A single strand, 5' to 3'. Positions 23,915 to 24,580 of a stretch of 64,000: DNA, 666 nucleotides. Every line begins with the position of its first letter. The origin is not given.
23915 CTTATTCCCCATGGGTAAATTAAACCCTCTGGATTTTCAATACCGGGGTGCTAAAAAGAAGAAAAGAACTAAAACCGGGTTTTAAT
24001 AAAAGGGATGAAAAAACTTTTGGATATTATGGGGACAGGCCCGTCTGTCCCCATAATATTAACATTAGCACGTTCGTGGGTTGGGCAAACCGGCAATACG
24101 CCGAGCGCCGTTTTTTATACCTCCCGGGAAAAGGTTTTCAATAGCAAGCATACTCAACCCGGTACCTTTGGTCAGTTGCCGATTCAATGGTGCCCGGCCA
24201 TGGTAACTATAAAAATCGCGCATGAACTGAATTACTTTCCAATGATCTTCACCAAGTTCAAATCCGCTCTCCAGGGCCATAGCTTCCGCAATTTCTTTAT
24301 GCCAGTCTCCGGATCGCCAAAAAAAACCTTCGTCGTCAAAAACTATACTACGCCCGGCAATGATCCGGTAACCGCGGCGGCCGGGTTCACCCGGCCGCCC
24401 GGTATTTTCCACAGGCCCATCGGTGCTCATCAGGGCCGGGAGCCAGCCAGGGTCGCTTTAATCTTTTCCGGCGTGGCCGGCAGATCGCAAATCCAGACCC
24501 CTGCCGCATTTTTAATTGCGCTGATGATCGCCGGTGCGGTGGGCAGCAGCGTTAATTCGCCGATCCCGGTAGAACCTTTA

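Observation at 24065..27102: Single-polypeptide molybdo-aldehyde oxidoreductase translationally coupled to a TusE/DsrC-like sulfur-relay protein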

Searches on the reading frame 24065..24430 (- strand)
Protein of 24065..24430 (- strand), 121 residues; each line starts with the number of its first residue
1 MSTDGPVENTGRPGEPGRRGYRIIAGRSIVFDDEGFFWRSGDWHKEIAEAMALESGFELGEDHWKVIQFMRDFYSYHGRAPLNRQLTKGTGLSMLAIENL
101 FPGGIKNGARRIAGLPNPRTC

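Call 5: search_protein_families(library=pfam, proteins=[window:24065-24430:-], max_evalue=0.01)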
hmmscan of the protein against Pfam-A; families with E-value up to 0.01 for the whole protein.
window:24065-24430:- (121 aa): 1 family
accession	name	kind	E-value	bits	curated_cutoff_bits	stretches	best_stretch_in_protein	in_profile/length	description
PF04358.19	DsrC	-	1e-25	90.7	24.9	1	24-121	2-106/107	DsrC like protein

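Call 9: find_homologous_proteins(query=window:24065-24430:-, max_evalue=0.001)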
Query window:24065-24430:- (121 aa): 107 proteins with E <= 0.001 among 110 candidates.
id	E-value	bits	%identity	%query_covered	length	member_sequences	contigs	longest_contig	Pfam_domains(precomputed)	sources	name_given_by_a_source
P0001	6.8e-69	248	88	100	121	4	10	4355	PF04358.20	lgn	-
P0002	9.3e-61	221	81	100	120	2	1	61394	PF04358.20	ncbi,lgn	-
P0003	1.9e-58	214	79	96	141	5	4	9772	PF04358.20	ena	-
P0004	4.0e-58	213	78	100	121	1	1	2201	PF04358.20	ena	-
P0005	2.9e-54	200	72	100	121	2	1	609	PF04358.20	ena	-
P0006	2.1e-50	188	70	95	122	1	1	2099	PF04358.20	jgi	-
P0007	2.5e-42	162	61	100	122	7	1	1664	PF04358.20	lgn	-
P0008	3.2e-42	161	60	100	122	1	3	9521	PF04358.20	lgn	-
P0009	9.7e-42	160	62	100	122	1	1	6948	PF04358.20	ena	-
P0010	1.6e-41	159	62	98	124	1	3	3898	PF04358.20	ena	-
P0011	1.9e-41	159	66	91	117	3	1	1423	PF04358.20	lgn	-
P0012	2.0e-40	156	64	92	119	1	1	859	PF04358.20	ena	-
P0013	3.3e-40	155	60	95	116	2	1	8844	PF04358.20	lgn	-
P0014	3.5e-40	155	60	95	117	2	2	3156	PF04358.20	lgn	-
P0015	5.4e-40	154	67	85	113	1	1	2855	PF04358.20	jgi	jgi:dissimilatory sulfite reductase related protein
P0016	5.6e-40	154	61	92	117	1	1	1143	PF04358.20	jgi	jgi:tRNA 2-thiouridine synthesizing protein E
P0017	6.1e-40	154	68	89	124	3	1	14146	PF04358.20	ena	-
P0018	6.8e-40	154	62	91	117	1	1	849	PF04358.20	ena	-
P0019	7.3e-40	154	64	83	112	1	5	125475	PF04358.20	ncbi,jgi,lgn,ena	jgi:tRNA 2-thiouridine synthesizing protein E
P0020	7.6e-40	154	66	86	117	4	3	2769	PF04358.20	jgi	jgi:tRNA 2-thiouridine synthesizing protein E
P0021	8.4e-40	154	61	95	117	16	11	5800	PF04358.20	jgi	jgi:TusE/DsrC/DsvC family sulfur relay protein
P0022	1.0e-39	153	61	93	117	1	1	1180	PF04358.20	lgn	-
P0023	1.0e-39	153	61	98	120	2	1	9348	PF04358.20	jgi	jgi:dissimilatory sulfite reductase related protein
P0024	1.1e-39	153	64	83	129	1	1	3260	PF04358.20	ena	-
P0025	2.5e-39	152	64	82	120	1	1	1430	PF04358.20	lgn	-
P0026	8.5e-39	150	67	86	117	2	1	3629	PF04358.20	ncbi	-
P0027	1.5e-38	150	61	95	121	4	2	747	PF04358.20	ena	-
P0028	1.7e-38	149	56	100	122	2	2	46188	PF04358.20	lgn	-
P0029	1.7e-38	149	57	96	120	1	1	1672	PF04358.20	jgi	jgi:dissimilatory sulfite reductase related protein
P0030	1.9e-38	149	58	85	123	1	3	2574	PF04358.20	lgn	-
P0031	3.3e-38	148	61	85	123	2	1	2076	PF04358.20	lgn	-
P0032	3.4e-38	148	60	92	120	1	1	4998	PF04358.20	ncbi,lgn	-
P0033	3.6e-38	148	61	91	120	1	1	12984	PF04358.20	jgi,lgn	-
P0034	3.9e-38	148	57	94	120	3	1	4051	PF04358.20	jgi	-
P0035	4.0e-38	148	63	85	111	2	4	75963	PF04358.20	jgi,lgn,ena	-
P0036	4.3e-38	148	63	85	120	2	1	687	PF04358.20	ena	-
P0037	1.1e-37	147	61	83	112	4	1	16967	PF04358.20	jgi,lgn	-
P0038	1.2e-37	147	62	85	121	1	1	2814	PF04358.20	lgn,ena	-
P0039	1.2e-37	147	59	100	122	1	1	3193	PF04358.20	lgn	-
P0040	1.8e-37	146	57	83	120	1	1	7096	PF04358.20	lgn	-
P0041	2.3e-37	146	64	87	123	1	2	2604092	PF04358.20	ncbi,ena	-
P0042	3.7e-37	145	60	83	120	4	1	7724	PF04358.20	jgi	jgi:tRNA 2-thiouridine synthesizing protein E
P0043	5.2e-37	145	60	86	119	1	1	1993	PF04358.20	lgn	-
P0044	5.9e-37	144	61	83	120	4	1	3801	PF04358.20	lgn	-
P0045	6.3e-37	144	61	83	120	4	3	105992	PF04358.20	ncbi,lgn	-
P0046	7.6e-37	144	61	85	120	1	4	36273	PF04358.20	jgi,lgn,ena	-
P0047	8.5e-37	144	61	83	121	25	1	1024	PF04358.20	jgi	-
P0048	9.0e-37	144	59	83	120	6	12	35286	PF04358.20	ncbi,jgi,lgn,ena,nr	ncbi:MAG TPA: TusE/DsrC/DsvC family sulfur relay protein [Syntrophorhabdaceae bacterium]|nr:TusE/Dsr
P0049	1.0e-36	144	59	83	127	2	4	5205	PF04358.20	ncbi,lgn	-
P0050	1.0e-36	144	56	96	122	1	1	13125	PF04358.20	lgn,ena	-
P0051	1.1e-36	144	60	85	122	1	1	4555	PF04358.20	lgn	-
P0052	1.3e-36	143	56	90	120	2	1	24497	PF04358.20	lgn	-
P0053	1.9e-36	143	59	86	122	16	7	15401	PF04358.20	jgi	jgi:tRNA 2-thiouridine synthesizing protein E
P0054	3.4e-36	142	61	85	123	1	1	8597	PF04358.20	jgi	jgi:dissimilatory sulfite reductase related protein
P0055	4.7e-36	142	58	83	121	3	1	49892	PF04358.20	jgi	jgi:tRNA 2-thiouridine synthesizing protein E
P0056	4.9e-36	141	57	91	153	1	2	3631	PF04358.20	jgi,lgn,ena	-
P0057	6.3e-36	141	63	82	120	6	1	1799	PF04358.20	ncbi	-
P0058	6.8e-36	141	56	96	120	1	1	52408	PF04358.20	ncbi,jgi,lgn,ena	-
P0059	7.3e-36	141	67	77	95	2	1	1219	PF04358.20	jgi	jgi:tRNA 2-thiouridine synthesizing protein E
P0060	1.1e-35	140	61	82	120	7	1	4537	PF04358.20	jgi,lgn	-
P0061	1.1e-35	140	58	95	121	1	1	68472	PF04358.20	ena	-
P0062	1.1e-35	140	60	86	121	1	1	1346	PF04358.20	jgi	jgi:tRNA 2-thiouridine synthesizing protein E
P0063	1.1e-35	140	57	89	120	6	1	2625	PF04358.20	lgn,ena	-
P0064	2.9e-35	139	58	83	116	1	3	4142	PF04358.20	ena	-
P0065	3.2e-35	139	53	100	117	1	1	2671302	PF04358.20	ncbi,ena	-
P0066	4.0e-35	138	60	83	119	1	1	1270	PF04358.20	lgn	-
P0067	4.3e-35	138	62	83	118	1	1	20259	PF04358.20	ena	-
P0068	5.0e-35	138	60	89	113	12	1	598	PF04358.20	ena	-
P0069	5.2e-35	138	63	88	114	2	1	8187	PF04358.20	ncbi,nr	ncbi:MAG: TusE/DsrC/DsvC family sulfur relay protein [Firmicutes bacterium]|nr:TusE/DsrC/DsvC family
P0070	5.4e-35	138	57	88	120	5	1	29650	PF04358.20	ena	-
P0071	9.4e-35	137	58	83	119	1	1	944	PF04358.20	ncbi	-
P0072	1.3e-34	137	60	83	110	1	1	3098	PF04358.20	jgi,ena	-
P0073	6.5e-34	135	52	96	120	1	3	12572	PF04358.20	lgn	-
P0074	6.6e-34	135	58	83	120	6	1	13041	PF04358.20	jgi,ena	-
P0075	7.6e-34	134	58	89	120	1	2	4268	PF04358.20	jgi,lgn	jgi:tRNA 2-thiouridine synthesizing protein E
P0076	9.5e-34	134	61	85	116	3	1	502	PF04358.20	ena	-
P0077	1.2e-33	134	51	100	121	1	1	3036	PF04358.20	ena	-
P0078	1.7e-33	133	59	89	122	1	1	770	PF04358.20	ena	-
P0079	2.7e-33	133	57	89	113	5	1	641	PF04358.20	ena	-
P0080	3.5e-33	132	53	96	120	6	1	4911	PF04358.20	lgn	-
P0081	3.9e-33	132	56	89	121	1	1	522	PF04358.20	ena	-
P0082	7.9e-33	131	57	95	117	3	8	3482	PF04358.20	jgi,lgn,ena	-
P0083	1.2e-32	130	56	83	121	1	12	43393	PF04358.20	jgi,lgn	jgi:TusE/DsrC/DsvC family sulfur relay protein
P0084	8.1e-32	128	56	92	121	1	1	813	PF04358.20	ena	-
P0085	8.1e-32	128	53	95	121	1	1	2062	PF04358.20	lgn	-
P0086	1.7e-31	127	55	85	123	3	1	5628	PF04358.20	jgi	-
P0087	1.8e-31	127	52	82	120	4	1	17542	PF04358.20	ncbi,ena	-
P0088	2.0e-31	127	52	98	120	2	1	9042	PF04358.20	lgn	-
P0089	2.3e-31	126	55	85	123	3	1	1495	PF04358.20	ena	-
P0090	3.3e-31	126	59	79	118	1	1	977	PF04358.20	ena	-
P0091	3.5e-31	126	56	85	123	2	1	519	PF04358.20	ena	-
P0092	1.2e-30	124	54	90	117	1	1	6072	PF04358.20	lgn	-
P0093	1.5e-30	124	51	86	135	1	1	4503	PF04358.20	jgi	jgi:dissimilatory sulfite reductase related protein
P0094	6.8e-30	122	58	83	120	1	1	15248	PF04358.20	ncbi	-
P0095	3.2e-29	119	49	86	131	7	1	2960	PF04358.20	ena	-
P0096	2.3e-27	113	65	67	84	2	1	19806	PF04358.20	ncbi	-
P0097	1.1e-25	108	50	83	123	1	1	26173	PF04358.20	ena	-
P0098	1.3e-24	104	59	66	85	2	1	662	PF04358.20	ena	-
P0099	1.6e-24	104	60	66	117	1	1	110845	PF04358.20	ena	-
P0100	1.1e-23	102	72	56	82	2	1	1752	PF04358.20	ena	-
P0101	8.9e-23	99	64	59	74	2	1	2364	PF04358.20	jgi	jgi:tRNA 2-thiouridine synthesizing protein E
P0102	9.3e-23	99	54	63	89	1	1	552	PF04358.20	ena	-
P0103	1.1e-22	98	63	59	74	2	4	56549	PF04358.20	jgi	jgi:tRNA 2-thiouridine synthesizing protein E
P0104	4.2e-22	96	62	62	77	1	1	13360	PF04358.20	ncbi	-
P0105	2.3e-21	94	61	59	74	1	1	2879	PF04358.20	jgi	jgi:tRNA 2-thiouridine synthesizing protein E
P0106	3.4e-14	71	46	75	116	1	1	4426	PF04358.20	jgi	-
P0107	7.5e-12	63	41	82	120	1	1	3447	PF04358.20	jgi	jgi:tRNA 2-thiouridine synthesizing protein E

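Call 12: find_related_loci(query=A1, collection=genome_contigs, flank=8000)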
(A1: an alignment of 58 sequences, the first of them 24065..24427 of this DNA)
Query A1 (120 aa) in genome_contigs; peptide patterns used: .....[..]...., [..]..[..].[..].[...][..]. (x = any residue, [..] = any of these).
227 stretches matched a pattern; 173 encode a relative of the query (tblastn E <= 1e-3); the best 80 are kept; 80 distinct loci.
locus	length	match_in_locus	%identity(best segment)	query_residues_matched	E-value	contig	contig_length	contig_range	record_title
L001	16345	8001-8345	83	6-120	1e-62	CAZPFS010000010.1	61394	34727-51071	MAG TPA_asm: uncultured Syntrophomonadaceae bacterium isolate binchicken_co39_517 genome assembly, contig: NODE_1063_len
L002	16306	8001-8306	71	20-120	4e-45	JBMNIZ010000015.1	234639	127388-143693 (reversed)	MAG: Bacillota bacterium isolate SBF912LR0HQ0200 contig_60515, whole genome shotgun sequence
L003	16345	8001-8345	61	6-120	3e-45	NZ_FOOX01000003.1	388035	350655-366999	Desulfotruncus arcticus DSM 17038, whole genome shotgun sequence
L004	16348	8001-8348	61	5-120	2e-44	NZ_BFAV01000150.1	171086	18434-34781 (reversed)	Desulfocucumis palustris strain NAW-5 NODE_150, whole genome shotgun sequence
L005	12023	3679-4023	63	6-120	2e-44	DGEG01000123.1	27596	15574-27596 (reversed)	MAG TPA_asm: Firmicutes bacterium UBA3932 UBA3932_contig_3151, whole genome shotgun sequence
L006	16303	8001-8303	64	21-120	4e-44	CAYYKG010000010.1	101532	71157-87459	MAG TPA_asm: uncultured Syntrophorhabdus sp. isolate SRP241326_co4_217 genome assembly, contig: NODE_335_length_101532_c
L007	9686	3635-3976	59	8-120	2e-43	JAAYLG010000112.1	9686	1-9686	MAG: Bacillota bacterium isolate AS15tlH2ME_190 84937_AS15, whole genome shotgun sequence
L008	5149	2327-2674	61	6-120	2e-43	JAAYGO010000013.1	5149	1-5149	MAG: Bacillota bacterium isolate AS09scLD_241 291250_AS09, whole genome shotgun sequence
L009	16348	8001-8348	61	6-120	2e-43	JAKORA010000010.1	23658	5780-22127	MAG: Bacillota bacterium isolate all_maxbin.237 k201_82125, whole genome shotgun sequence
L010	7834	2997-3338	57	7-120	1e-42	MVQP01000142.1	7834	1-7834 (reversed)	MAG: Syntrophorhabdus sp. PtaB.Bin047 A4E60_contig000142, whole genome shotgun sequence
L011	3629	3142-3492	62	5-120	1e-42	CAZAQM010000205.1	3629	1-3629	MAG TPA_asm: uncultured Dethiobacter sp. isolate binchicken_co39_531 genome assembly, contig: NODE_51326_length_3629_cov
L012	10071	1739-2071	59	11-120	2e-42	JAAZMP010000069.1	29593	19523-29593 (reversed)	MAG: Bacillota bacterium isolate AS23ysBPME_85 99739_AS23, whole genome shotgun sequence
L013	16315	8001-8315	67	16-120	2e-42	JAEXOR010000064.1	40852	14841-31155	MAG: Bacillota bacterium isolate OH_HBrB_152 k127_908125, whole genome shotgun sequence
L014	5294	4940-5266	60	13-120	1e-41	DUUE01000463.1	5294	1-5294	MAG TPA_asm: Bacillota bacterium isolate AS08sgBPME_165 264965_AS08, whole genome shotgun sequence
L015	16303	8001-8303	59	21-120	2e-41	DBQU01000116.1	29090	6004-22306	MAG TPA_asm: Deltaproteobacteria bacterium UBA1386 UBA1386_contig_2872, whole genome shotgun sequence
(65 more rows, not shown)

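Call 15: search_protein_families(library=ncbifam, proteins=[window:24065-24430:-], max_evalue=0.001)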
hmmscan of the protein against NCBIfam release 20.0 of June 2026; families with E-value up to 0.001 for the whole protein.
window:24065-24430:- (121 aa): 2 families
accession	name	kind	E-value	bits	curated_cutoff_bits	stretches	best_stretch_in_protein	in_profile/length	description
TIGR03342.1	dsrC_tusE_dsvC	subfamily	2.2e-22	79.4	53.5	1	25-121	4-107/108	TusE/DsrC/DsvC family sulfur relay protein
NF008562.0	PRK11508.1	equivalog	6.1e-14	52.1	191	1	23-121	3-108/109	sulfurtransferase TusE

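Call 17: search_solved_structures(query=window:24065-24430:-, max_evalue=0.001, show_alignments=3)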
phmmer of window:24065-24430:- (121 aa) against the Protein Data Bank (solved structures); distinct sequences matched with E-value up to 0.001: 8.
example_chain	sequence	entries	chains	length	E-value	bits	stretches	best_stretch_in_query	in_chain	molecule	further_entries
1ji8_A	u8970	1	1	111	1.9e-18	69.9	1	24-121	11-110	dissimilatory siroheme-sulfite reductase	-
2v4j_C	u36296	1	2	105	2.6e-18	69.5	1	25-121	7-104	SULFITE REDUCTASE, DISSIMILATORY-TYPE SUBUNIT GAMMA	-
2xsj_C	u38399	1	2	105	1.6e-17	66.9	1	25-121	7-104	SULFUR RELAY PROTEIN, TUSE/DSRC/DSVC FAMILY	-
3or1_C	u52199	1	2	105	3.7e-16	62.5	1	25-121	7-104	Sulfite reductase gama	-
3or2_C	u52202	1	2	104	1.3e-15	60.7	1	25-121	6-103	Sulfite redcutase subunit gama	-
1yx3_A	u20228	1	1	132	2.4e-15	59.9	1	24-121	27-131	hypothetical protein DsrC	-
1sau_A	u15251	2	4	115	5.3e-15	58.8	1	24-121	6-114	sulfite reductase, desulfoviridin-type subunit gamma | sulfite reductase, desulfoviridin-type subunit gamma (dsvC)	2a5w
7syb_A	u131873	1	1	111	2.6e-06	30.6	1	30-121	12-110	Sulfurtransferase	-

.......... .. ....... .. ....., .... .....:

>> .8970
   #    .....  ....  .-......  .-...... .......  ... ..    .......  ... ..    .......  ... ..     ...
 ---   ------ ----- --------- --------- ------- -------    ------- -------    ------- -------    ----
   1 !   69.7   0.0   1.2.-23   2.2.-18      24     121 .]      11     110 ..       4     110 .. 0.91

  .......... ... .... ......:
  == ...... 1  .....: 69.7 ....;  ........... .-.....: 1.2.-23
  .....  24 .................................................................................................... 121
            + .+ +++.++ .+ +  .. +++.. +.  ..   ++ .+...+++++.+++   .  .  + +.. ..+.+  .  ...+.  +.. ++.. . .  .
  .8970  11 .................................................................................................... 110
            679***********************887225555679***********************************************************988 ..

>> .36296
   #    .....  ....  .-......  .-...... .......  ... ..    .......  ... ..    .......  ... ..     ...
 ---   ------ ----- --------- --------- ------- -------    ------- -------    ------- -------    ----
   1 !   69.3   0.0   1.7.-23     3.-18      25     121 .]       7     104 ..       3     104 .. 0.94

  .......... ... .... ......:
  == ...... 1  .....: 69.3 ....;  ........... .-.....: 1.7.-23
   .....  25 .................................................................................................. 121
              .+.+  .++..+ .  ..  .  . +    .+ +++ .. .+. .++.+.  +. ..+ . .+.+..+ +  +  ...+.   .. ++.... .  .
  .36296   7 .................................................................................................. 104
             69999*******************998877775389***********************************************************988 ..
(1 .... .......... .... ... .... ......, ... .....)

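Call 27: search_protein_families(library=ncbifam, proteins=[L003:8352-9530:+, L002:8324-9484:+], max_evalue=1e-10)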
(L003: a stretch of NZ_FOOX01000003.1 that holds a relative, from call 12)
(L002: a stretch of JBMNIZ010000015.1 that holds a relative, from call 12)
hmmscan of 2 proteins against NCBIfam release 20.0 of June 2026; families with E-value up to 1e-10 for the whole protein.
L003:8352-9530:+ (392 aa): 17 families
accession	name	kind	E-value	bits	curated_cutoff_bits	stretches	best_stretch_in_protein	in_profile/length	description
TIGR01977.1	am_tr_V_EF2568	hypoth_equivalog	1.8e-125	418.9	377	1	9-384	1-376/376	cysteine desulfurase family protein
NF040779.1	Sec_lyase_SclA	exception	1.2e-97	327.2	525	1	9-384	1-376/378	selenocysteine lyase SclA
TIGR01979.1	sufS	subfamily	1.3e-80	271.2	475.1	1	3-387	14-401/403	SufS family cysteine desulfurase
NF041166.1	f2_encap_cargo1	exception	3.2e-66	224.7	800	1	6-382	244-621/623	family 2A encapsulin nanocompartment cargo protein cysteine desulfurase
NF006791.0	PRK09295.1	equivalog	5.3e-54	183.8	661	1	5-386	21-403/406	cysteine desulfurase SufS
NF008126.0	PRK10874.1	equivalog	4.2e-50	171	607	1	3-382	15-393/401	cysteine desulfurase CsdA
TIGR03392.1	FeS_syn_CsdA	equivalog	1.4e-49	169.4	493.6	1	3-383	12-391/398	cysteine desulfurase CsdA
TIGR01976.1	am_tr_V_VC1184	hypoth_equivalog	8.6e-48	163.6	352.35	1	7-381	18-401/401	cysteine desulfurase-like protein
TIGR03402.1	FeS_nifS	equivalog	3.2e-45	154.5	530.75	1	9-384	1-369/379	cysteine desulfurase NifS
TIGR03235.1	DNA_S_dndA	equivalog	1.3e-41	143.1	480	1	10-346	1-325/353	cysteine desulfurase DndA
NF010611.0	PRK14012.1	equivalog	1.3e-40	139.6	548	1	8-382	6-376/406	IscS subfamily cysteine desulfurase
TIGR02006.1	IscS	equivalog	1.4e-39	136.3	643.2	1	9-384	5-375/402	IscS subfamily cysteine desulfurase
NF002806.0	PRK02948.1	subfamily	2.2e-30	105.9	304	1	8-386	1-373/381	IscS subfamily cysteine desulfurase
TIGR03403.1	nifS_epsilon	equivalog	1.6e-29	102.9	587.7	1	9-382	1-370/382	NifS family cysteine desulfurase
TIGR04343.1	egtE_PLP_lyase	equivalog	1.5e-23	83.2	400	1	42-266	44-259/370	ergothioneine biosynthesis PLP-dependent enzyme EgtE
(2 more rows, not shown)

L002:8324-9484:+ (386 aa): 17 families
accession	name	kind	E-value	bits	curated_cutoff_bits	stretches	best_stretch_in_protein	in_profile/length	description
TIGR01977.1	am_tr_V_EF2568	hypoth_equivalog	1.2e-127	426.1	377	1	6-381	1-376/376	cysteine desulfurase family protein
NF040779.1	Sec_lyase_SclA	exception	3.4e-94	315.9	525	1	6-382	1-377/378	selenocysteine lyase SclA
TIGR01979.1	sufS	subfamily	1.8e-75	254.3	475.1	1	3-383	17-400/403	SufS family cysteine desulfurase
NF041166.1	f2_encap_cargo1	exception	2.3e-59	202.1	800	1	3-379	244-621/623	family 2A encapsulin nanocompartment cargo protein cysteine desulfurase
NF006791.0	PRK09295.1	equivalog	2e-52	178.6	661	1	4-381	23-401/406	cysteine desulfurase SufS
TIGR03402.1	FeS_nifS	equivalog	5.6e-48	163.6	530.75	1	6-385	1-373/379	cysteine desulfurase NifS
TIGR03235.1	DNA_S_dndA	equivalog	1e-44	153.3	480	1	7-342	1-324/353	cysteine desulfurase DndA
TIGR01976.1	am_tr_V_VC1184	hypoth_equivalog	2.7e-44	152.1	352.35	1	4-378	18-401/401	cysteine desulfurase-like protein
NF008126.0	PRK10874.1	equivalog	3.2e-44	151.7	607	1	2-383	17-397/401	cysteine desulfurase CsdA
TIGR03392.1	FeS_syn_CsdA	equivalog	4.3e-44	151.3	493.6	1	3-383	15-394/398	cysteine desulfurase CsdA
NF010611.0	PRK14012.1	equivalog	1.6e-43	149.2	548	1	5-300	6-292/406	IscS subfamily cysteine desulfurase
TIGR02006.1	IscS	equivalog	1e-42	146.6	643.2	1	5-299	4-287/402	IscS subfamily cysteine desulfurase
NF002806.0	PRK02948.1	subfamily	5.1e-38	131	304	1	5-384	1-374/381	IscS subfamily cysteine desulfurase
TIGR03403.1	nifS_epsilon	equivalog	1.1e-28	100.1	587.7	1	6-384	1-375/382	NifS family cysteine desulfurase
TIGR04343.1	egtE_PLP_lyase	equivalog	5e-25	88.1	400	1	6-267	15-264/370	ergothioneine biosynthesis PLP-dependent enzyme EgtE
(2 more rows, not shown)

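Call 70: search_protein_families(library=pfam, alignment_id=A2, max_evalue=0.00001)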
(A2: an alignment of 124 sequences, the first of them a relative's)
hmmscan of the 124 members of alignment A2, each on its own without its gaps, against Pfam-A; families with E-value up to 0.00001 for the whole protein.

A. member 1, L001:3451-3852:- (134 aa): 1 family
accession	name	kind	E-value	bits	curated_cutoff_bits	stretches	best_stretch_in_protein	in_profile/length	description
PF04020.18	Phage_holin_4_2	-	9e-26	91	28.8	1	29-130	3-104/105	Mycobacterial 4 TMS phage holin, superfamily IV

B. families by the number of members that match (of 124 scanned): 134 families (the first 25 are shown)
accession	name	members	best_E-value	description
PF00005.33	ABC_tran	6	3.3e-56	ABC transporter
PF13304.12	AAA_21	6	1.1e-11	AAA domain, putative AbiEii toxin, Type IV TA system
PF01314.23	AFOR_C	4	3e-135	Aldehyde ferredoxin oxidoreductase, domains 2 & 3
PF17874.7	TPR_MalT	4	4.5e-74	MalT-like TPR region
PF13424.12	TPR_12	4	6.6e-71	Tetratricopeptide repeat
PF00384.28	Molybdopterin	4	2e-50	Molybdopterin oxidoreductase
PF12838.12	Fer4_7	4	1.5e-12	4Fe-4S dicluster domain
PF00037.32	Fer4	4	2.4e-09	4Fe-4S binding domain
PF13237.11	Fer4_10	4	9.1e-09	4Fe-4S dicluster domain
PF13187.11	Fer4_9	4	5.5e-08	4Fe-4S dicluster domain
PF00202.27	Aminotran_3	3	2.3e-134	Aminotransferase class-III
PF02730.20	AFOR_N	3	2.1e-75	Aldehyde ferredoxin oxidoreductase, N-terminal domain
PF12770.12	CHAT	3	3e-73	CHAT domain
PF25137.1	ADH_Fe_C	3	2.5e-57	Fe-containing alcohol dehydrogenase family, C-terminal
PF07690.21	MFS_1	3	5.5e-56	Major Facilitator Superfamily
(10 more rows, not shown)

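Call 71: predict_structure(alignment_id=A1)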
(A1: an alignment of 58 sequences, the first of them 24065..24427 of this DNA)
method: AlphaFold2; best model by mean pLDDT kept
length: 120 residues; sequences in the alignment: 58
mean_pLDDT: 87.9   pTM: 0.78
mean pLDDT of the five models: 87.9, 87.2, 86.9, 86.4, 84.0
residues with pLDDT >= 90: 94; 70-90: 8; 50-70: 10; < 50: 8
segments of 3 or more residues with pLDDT < 50: 2-5, 9-11
pLDDT, mean of each block of 10 residues (from residue 1): 47 62 93 92 96 96 98 96 97 97 93 88
secondary structure, 60 per line:
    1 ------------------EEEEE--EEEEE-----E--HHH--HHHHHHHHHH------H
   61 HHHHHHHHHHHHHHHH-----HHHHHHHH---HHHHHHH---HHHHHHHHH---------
elements in order: E19-23 E26-30 H44-53 H60-76 H82-89 H93-99 H103-111
